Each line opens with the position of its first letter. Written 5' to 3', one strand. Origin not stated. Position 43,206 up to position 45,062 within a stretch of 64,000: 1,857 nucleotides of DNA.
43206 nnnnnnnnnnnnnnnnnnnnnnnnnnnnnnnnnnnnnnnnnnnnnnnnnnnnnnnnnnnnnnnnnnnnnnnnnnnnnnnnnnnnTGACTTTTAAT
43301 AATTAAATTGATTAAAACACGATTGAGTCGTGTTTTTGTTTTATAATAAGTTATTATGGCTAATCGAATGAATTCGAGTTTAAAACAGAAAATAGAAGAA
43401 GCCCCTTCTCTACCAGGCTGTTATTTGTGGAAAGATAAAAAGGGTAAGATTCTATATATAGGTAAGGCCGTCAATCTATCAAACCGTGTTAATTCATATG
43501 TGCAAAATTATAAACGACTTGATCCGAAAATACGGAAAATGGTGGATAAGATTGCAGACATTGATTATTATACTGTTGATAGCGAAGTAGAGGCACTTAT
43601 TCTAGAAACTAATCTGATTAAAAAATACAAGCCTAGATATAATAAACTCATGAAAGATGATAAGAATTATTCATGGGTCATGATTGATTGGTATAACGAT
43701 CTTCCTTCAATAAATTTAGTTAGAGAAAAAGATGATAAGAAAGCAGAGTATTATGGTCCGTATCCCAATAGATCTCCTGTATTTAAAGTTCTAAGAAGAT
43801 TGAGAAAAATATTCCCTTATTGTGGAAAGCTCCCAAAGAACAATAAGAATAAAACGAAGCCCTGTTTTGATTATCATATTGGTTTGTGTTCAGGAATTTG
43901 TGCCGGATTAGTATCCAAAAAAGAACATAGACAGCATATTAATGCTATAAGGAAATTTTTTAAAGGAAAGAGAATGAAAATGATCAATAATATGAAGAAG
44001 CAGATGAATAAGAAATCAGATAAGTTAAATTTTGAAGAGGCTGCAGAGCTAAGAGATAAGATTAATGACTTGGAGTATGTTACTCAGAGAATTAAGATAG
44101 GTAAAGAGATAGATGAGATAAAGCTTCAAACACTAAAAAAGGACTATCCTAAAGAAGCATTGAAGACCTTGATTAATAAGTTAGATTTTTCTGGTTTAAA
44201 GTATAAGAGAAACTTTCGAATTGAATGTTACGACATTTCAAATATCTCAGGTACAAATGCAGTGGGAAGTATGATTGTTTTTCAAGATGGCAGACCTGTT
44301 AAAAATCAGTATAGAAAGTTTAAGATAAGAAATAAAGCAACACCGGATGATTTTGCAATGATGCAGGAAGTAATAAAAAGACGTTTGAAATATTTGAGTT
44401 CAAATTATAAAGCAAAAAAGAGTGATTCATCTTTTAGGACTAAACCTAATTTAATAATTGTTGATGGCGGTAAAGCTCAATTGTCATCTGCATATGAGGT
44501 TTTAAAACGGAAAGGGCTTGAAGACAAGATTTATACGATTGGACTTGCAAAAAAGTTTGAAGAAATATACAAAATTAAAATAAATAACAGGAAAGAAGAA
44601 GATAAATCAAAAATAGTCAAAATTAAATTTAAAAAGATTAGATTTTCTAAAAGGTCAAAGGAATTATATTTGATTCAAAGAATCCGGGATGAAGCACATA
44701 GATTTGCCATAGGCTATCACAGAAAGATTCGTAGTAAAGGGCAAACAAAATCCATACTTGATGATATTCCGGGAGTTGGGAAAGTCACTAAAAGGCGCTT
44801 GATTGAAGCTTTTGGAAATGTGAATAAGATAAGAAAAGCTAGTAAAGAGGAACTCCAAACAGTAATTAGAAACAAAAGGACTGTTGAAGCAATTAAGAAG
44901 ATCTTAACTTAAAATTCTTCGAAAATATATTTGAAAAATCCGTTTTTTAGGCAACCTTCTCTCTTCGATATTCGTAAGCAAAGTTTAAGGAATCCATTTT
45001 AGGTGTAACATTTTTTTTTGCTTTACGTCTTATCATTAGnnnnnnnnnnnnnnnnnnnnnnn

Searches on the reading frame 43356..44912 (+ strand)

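Call 7: search_protein_families(library=pfam, proteins=[window:43356-44912:+], max_evalue=0.1)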
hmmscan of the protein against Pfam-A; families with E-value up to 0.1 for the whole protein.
window:43356-44912:+ (518 aa): 10 families
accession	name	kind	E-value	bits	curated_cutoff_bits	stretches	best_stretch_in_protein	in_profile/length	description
PF08459.17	UvrC_RNaseH_dom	-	2.5e-49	167.6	22.3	1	286-452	10-159/159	UvrC RNAse H endonuclease domain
PF01541.30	GIY-YIG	-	4.7e-10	40.1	22.6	1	21-96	3-78/78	GIY-YIG catalytic domain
PF02151.25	UVR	-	2.8e-08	33.7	21.5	1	208-241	2-35/36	UvrB/uvrC motif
PF14520.12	HHH_5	-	7.6e-06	26.8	27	1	467-513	3-51/57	Helix-hairpin-helix domain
PF12826.13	HHH_2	-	7.5e-05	23.3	27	1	471-503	8-40/64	Helix-hairpin-helix motif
PF02056.22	Glyco_hydro_4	-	0.048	13.7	23.2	0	205-252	39-87/183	Family 4 glycosyl hydrolase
PF09373.15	PMBR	-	0.049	14.2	24.9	0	32-57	4-28/33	Pseudomurein-binding repeat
PF00633.29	HHH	-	0.061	13.7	24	0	468-484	13-29/30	Helix-hairpin-helix motif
PF11798.14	IMS_HHH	-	0.071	13.8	24.4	0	468-485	13-29/32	IMS family HHH motif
PF21999.2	IMS_HHH_1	-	0.087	13.7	27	0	469-505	1-38/53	DNA polymerase-iota, thumb domain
